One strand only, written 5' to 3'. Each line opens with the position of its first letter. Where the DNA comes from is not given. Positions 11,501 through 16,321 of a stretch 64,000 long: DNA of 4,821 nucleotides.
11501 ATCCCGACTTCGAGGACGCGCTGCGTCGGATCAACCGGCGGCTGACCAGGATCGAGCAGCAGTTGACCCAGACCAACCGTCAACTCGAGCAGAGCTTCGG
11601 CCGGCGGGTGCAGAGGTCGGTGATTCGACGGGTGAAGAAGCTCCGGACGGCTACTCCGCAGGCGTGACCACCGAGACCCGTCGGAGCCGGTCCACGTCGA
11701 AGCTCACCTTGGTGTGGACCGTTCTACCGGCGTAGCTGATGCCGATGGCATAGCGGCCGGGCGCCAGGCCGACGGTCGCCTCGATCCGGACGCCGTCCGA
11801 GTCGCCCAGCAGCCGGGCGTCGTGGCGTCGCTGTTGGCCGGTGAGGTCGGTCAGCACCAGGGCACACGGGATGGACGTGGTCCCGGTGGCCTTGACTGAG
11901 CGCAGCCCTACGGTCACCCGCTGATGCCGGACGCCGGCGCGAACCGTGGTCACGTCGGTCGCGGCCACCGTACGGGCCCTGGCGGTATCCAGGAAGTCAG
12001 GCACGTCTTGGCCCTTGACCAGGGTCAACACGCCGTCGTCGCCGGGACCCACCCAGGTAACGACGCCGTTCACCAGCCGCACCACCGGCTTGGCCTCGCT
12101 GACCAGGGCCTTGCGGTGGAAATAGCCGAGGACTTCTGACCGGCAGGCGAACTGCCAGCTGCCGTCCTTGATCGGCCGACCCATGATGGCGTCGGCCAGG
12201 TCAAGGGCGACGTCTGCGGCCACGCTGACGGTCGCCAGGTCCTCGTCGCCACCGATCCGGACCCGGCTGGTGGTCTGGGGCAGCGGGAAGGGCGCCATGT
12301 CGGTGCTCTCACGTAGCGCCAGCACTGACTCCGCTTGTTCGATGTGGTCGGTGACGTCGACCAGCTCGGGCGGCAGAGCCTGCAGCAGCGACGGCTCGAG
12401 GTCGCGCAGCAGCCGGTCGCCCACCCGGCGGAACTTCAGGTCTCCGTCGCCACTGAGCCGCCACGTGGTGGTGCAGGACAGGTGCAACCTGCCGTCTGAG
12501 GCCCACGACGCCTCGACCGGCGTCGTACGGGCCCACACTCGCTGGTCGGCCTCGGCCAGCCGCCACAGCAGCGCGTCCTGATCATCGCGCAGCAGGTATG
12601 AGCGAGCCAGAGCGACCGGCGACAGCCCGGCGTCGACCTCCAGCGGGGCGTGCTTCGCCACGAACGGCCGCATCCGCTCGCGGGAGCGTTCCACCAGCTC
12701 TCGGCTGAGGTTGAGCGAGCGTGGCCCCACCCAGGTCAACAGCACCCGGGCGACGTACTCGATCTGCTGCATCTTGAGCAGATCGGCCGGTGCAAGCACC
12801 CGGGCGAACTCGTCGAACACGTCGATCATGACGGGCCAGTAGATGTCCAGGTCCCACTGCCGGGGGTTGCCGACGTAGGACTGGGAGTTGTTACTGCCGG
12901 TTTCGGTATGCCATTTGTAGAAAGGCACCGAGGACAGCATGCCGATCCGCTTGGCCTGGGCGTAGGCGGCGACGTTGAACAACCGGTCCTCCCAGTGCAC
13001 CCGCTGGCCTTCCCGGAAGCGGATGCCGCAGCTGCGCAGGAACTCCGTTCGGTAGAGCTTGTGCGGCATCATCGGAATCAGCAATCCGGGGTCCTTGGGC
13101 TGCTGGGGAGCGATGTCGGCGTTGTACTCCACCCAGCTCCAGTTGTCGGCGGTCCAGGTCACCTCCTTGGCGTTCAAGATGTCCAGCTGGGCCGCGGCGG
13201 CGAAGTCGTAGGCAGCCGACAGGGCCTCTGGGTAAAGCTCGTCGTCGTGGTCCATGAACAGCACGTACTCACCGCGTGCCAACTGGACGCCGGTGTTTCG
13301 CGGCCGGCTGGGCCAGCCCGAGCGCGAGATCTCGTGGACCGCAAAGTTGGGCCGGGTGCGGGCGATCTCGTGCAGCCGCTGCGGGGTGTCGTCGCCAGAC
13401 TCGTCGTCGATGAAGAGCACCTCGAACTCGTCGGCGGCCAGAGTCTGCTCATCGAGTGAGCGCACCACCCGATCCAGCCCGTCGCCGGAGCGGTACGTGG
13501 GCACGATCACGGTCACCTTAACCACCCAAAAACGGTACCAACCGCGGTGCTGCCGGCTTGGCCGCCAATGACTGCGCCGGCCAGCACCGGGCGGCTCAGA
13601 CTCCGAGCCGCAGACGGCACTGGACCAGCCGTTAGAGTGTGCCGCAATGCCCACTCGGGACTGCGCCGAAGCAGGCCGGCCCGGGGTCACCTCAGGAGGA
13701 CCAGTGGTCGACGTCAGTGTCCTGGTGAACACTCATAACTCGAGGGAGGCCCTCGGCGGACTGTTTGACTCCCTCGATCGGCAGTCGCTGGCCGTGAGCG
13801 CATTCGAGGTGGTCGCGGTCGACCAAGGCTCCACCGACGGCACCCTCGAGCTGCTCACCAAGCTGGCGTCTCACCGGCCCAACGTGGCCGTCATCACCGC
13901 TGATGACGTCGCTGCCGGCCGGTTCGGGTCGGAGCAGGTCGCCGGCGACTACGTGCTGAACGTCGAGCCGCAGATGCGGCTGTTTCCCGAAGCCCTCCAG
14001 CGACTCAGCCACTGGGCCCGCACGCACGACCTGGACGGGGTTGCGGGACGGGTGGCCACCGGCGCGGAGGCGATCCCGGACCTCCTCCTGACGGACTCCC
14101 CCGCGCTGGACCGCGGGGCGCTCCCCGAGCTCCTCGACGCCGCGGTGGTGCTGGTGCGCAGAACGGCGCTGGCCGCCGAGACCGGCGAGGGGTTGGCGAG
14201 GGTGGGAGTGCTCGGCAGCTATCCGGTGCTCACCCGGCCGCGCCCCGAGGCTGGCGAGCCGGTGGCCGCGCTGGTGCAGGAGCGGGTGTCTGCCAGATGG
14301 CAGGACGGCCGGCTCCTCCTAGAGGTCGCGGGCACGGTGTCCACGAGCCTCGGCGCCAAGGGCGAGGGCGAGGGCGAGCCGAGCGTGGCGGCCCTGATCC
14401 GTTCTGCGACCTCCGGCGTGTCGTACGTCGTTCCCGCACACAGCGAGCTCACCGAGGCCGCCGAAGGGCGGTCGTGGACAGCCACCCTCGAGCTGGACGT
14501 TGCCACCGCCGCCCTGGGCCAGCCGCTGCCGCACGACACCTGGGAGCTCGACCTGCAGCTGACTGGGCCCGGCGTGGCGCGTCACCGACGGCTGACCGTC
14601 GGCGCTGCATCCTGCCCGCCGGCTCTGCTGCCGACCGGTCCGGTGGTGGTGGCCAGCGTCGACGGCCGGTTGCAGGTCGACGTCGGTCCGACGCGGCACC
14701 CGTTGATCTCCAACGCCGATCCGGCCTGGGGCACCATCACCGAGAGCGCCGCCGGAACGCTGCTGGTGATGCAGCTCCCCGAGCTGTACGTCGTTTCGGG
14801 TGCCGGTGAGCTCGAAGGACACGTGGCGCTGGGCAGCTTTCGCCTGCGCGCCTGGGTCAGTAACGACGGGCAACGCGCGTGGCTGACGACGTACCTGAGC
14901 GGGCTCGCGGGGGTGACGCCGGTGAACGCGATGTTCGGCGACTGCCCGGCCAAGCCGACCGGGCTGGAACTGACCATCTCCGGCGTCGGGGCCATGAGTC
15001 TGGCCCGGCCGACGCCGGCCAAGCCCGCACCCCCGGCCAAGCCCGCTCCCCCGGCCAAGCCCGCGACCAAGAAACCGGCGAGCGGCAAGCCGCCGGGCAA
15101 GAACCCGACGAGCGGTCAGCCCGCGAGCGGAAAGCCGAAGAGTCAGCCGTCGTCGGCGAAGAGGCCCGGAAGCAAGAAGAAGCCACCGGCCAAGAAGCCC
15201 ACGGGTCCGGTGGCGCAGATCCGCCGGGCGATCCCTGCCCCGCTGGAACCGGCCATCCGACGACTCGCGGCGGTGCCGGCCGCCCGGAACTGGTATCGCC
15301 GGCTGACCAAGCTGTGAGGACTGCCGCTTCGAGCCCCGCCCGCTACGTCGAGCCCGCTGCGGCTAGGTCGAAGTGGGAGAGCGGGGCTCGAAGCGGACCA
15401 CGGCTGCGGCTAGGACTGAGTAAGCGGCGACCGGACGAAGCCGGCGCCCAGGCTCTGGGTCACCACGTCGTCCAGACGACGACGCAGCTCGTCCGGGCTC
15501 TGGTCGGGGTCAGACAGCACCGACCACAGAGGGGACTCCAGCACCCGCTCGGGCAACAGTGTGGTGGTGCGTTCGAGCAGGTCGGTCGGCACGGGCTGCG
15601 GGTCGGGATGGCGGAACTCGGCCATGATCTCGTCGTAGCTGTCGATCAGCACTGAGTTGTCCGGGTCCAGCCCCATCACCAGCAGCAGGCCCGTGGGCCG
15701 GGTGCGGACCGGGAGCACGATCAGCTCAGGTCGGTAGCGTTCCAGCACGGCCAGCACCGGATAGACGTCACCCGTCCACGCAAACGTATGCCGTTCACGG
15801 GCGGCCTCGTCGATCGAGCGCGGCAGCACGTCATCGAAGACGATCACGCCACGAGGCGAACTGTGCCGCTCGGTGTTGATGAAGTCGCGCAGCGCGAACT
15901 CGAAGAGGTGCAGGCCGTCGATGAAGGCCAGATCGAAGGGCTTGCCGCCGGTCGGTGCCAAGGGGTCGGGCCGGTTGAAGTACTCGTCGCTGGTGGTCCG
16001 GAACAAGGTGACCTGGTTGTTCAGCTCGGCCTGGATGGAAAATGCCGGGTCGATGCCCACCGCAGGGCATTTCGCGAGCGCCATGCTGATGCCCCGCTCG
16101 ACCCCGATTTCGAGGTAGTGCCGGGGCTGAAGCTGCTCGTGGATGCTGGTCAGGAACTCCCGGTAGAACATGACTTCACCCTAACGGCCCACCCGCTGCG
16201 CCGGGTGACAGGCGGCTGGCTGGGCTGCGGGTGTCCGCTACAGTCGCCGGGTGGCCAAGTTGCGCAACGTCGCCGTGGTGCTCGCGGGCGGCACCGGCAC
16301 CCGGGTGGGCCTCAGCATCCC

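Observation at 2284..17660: Candidate methyl-capped, O-acylated ribitol-phosphate surface polymer system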

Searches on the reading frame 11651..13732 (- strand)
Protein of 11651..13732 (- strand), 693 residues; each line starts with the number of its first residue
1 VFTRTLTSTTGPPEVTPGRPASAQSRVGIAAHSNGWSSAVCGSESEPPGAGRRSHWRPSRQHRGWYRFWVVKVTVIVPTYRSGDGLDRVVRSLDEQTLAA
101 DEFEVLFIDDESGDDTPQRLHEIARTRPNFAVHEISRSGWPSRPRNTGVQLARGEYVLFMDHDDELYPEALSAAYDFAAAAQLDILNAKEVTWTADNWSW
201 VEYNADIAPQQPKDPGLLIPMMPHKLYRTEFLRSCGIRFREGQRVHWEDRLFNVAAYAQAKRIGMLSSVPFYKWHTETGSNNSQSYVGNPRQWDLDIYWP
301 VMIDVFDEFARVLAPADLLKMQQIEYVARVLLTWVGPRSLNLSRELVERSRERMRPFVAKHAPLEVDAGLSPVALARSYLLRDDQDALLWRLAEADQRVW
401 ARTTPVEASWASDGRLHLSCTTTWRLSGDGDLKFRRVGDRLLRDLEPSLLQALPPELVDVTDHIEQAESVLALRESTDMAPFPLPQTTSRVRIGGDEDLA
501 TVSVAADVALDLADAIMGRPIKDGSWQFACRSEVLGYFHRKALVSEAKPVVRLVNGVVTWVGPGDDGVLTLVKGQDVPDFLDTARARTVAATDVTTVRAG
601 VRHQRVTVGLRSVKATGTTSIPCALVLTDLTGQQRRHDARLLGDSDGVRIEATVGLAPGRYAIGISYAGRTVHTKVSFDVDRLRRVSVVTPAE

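Call 3: search_protein_families(library=pfam, proteins=[window:11651-13732:-], max_evalue=0.01)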
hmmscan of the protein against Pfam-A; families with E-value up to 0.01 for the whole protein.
window:11651-13732:- (693 aa): 4 families
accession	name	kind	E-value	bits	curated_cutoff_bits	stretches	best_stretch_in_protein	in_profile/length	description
PF00535.33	Glycos_transf_2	-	3.1e-21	76.5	23.3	1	74-200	1-127/168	Glycosyl transferase family 2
PF10111.15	Glyco_tranf_2_2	-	1.6e-07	31.5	27.3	1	75-204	2-127/276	Glycosyltransferase like family 2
PF22181.1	TarS_linker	-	8e-05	23.4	27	1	327-393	33-100/100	Glycosyl transferase TarS linker domain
PF13641.12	Glyco_tranf_2_3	-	0.00023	21.7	27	1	73-197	3-129/230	Glycosyltransferase like family 2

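Call 8: search_protein_families(library=ncbifam, proteins=[window:11651-13732:-], max_evalue=0.001)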
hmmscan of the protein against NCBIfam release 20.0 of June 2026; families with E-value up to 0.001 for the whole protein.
window:11651-13732:- (693 aa): 13 families
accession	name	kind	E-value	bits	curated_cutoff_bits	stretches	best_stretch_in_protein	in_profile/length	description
NF007482.0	PRK10073.1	equivalog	2e-18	66.5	423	1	72-189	7-121/334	glycosyltransferase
NF041875.1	EPS_EpsD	equivalog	3e-15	56.5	370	1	73-173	1-99/325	exopolysaccharide biosynthesis glycosyltransferase EpsD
NF047683.1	TeichurnBiosyTuaG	equivalog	4.1e-13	49.5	400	1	72-179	7-112/252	teichuronic acid biosynthesis protein TuaG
NF050050.1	ProtGlycPglI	equivalog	6.4e-12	45.4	500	1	72-173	3-103/306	GalNAc(5)-diNAcBac-PP-undecaprenol beta-1,3-glucosyltransferase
TIGR03965.1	mycofact_glyco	equivalog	2e-10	40.1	280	1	72-164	75-165/467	mycofactocin biosynthesis glycosyltransferase MftF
TIGR03111.1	glyc2_xrt_Gpos1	hypoth_equivalog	1.6e-09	37.1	363.95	1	72-172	50-150/439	TIGR03111 family XrtG-associated glycosyltransferase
TIGR03937.1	PgaC_IcaA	equivalog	1.5e-08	34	422.3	1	71-170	45-142/407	poly-beta-1,6-N-acetyl-D-glucosamine synthase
NF038302.1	EPS_HpsE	equivalog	4.6e-08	32.4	300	1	72-180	2-113/307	hormogonium polysaccharide biosynthesis glycosyltransferase HpsE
NF038299.1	EPS_HpsN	equivalog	4.5e-07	29.1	425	1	72-186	2-115/317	hormogonium polysaccharide biosynthesis glycosyltransferase HpsN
NF047588.1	GlcsyltransPgfSStrep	equivalog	6.2e-07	28.9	500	1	72-171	2-103/308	glycosyltransferase PgfS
TIGR04283.1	glyco_like_mftF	equivalog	3.7e-06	26.7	182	1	74-176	2-95/221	TIGR04283 family arsenosugar biosynthesis glycosyltransferase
NF045692.1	OglycostaseCruG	equivalog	0.00011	21.3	600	1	70-186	40-160/386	2'-O-glycosyltransferase CruG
TIGR03469.1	HpnB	hypoth_equivalog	0.00076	18.6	379.25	0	69-164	43-146/386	hopene-associated glycosyltransferase HpnB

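Call 77: search_solved_structures(query=window:11651-13732:-, max_evalue=0.001)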
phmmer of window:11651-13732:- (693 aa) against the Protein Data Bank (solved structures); distinct sequences matched with E-value up to 0.001: 16.
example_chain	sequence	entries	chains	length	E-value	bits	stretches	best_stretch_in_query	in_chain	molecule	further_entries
8bz4_A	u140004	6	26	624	1.1e-71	245.1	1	71-655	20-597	Glycosyltransferase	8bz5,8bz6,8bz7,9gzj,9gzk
8bz8_A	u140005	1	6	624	1.5e-70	241.5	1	71-655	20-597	Glycosyltransferase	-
5tze_C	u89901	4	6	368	2.8e-25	91.8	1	72-289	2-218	Glycosyl transferase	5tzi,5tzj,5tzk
5tz8_A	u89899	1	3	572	8.3e-25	90.2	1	72-289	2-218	Glycosyl transferase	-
6h1j_A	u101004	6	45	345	6.7e-18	67.4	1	68-282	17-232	Probable ss-1,3-N-acetylglucosaminyltransferase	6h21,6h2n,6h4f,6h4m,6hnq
3bcv_A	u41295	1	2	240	4.9e-13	51.3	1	70-182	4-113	Putative glycosyltransferase protein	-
9jma_A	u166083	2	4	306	2.4e-09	39.1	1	73-176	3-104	GalNAc(5)-diNAcBac-PP-undecaprenol beta-1,3-glucosyltransferase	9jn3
6yv7_B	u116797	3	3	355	3.4e-08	35.4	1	71-169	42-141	Glycosyl transferase, family 2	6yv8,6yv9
6yv7_A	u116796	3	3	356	3.4e-08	35.3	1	71-169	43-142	Glycosyl transferase, family 2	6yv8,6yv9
2z87_A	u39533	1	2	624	1.2e-07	33.6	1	72-176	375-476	Chondroitin synthase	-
2z86_A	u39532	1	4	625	1.2e-07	33.6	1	72-176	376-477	Chondroitin synthase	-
5hea_A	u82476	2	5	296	2.9e-07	32.3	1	73-172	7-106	Putative glycosyltransferase (GalT1)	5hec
5mlz_A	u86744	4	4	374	6.4e-06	27.8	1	68-174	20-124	Dolichol monophosphate mannose synthase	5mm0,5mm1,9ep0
6p61_A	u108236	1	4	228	7.3e-05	24.3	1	71-178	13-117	Glycosyltransferase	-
8vh7_A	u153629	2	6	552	0.00011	23.7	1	73-175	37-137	Heparosan synthase B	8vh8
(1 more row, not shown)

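Call 82: search_solved_structures(query=window:11651-13732:-, max_evalue=1e-50, show_alignments=1)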
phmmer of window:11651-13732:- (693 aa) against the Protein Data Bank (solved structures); distinct sequences matched with E-value up to 1e-50: 2.
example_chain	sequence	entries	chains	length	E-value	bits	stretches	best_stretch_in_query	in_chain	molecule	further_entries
8bz4_A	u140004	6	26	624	1.1e-71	245.1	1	71-655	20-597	Glycosyltransferase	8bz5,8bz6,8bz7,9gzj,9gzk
8bz8_A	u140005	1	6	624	1.5e-70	241.5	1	71-655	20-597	Glycosyltransferase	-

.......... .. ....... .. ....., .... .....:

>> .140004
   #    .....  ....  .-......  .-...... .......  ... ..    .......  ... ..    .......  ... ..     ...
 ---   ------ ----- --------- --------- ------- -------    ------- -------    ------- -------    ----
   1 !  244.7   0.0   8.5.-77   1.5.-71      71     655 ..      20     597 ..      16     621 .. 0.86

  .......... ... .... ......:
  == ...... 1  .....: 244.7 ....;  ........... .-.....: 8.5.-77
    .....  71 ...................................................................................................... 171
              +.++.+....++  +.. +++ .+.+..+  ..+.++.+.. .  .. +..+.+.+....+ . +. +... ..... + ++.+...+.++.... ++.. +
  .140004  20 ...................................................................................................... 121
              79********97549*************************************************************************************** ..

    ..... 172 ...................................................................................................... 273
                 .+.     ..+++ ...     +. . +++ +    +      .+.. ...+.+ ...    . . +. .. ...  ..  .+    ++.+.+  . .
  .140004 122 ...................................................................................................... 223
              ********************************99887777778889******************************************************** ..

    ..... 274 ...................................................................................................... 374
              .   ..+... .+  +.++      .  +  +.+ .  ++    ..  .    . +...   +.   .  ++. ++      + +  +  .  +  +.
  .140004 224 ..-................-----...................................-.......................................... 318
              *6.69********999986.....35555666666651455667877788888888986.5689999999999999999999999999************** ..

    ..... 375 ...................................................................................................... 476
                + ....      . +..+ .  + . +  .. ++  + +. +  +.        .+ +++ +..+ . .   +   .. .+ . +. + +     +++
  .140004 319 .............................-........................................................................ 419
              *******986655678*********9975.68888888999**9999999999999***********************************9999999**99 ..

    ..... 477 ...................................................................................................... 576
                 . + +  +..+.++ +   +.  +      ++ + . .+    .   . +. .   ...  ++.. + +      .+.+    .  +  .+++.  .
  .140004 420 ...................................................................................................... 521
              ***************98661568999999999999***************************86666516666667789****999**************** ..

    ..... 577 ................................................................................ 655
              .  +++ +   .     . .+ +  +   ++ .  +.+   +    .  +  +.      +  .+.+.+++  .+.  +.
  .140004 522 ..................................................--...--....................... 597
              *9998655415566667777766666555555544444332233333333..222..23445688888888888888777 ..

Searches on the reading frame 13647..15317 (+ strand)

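Call 4: search_protein_families(library=pfam, proteins=[window:13647-15317:+], max_evalue=0.01)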
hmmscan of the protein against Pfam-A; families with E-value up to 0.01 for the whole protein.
window:13647-15317:+ (556 aa): 1 family
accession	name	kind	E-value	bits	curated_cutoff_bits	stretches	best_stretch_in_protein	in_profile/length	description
PF00535.33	Glycos_transf_2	-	4.2e-11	43.5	23.3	1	24-137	1-116/168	Glycosyl transferase family 2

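Call 8: search_protein_families(library=ncbifam, proteins=[window:13647-15317:+], max_evalue=0.001)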
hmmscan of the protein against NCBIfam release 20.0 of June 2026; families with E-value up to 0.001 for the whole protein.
window:13647-15317:+ (556 aa): 5 families
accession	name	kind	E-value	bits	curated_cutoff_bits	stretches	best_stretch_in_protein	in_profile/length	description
NF007482.0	PRK10073.1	equivalog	3.4e-10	39.4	423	1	22-130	7-116/334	glycosyltransferase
NF041875.1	EPS_EpsD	equivalog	3.9e-10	39.7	370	1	23-137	1-117/325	exopolysaccharide biosynthesis glycosyltransferase EpsD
NF045692.1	OglycostaseCruG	equivalog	2.6e-05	23.3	600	1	20-91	40-109/386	2'-O-glycosyltransferase CruG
NF007986.1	PRK10714.1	equivalog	2.7e-05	23.3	529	1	20-126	5-117/316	undecaprenyl-phosphate 4-deoxy-4-formamido-L-arabinose transferase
TIGR03937.1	PgaC_IcaA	equivalog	0.00014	21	422.3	1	22-87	46-109/407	poly-beta-1,6-N-acetyl-D-glucosamine synthase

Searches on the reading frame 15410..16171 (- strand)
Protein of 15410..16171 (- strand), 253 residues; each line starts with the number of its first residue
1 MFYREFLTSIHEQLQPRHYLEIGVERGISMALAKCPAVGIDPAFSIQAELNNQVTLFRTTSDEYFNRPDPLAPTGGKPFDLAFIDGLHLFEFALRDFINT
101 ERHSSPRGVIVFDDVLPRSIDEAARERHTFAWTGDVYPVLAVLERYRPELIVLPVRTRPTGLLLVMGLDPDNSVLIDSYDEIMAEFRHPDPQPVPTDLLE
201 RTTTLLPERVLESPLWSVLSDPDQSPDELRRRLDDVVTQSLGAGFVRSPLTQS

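Call 4: search_protein_families(library=pfam, proteins=[window:15410-16171:-], max_evalue=0.01)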
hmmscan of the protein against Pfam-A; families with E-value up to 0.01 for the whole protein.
window:15410-16171:- (253 aa): 1 family
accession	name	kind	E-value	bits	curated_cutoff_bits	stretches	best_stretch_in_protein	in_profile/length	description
PF13578.12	Methyltransf_24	-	4.3e-11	44.1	26.3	1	46-115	42-105/105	Methyltransferase domain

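Call 8: search_protein_families(library=ncbifam, proteins=[window:15410-16171:-], max_evalue=0.001)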
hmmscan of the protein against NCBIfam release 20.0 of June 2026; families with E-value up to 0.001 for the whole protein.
window:15410-16171:- (253 aa): 0 families

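Call 76: search_solved_structures(query=window:15410-16171:-, max_evalue=0.01)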
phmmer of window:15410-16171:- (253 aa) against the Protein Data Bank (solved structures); distinct sequences matched with E-value up to 0.01: 0.
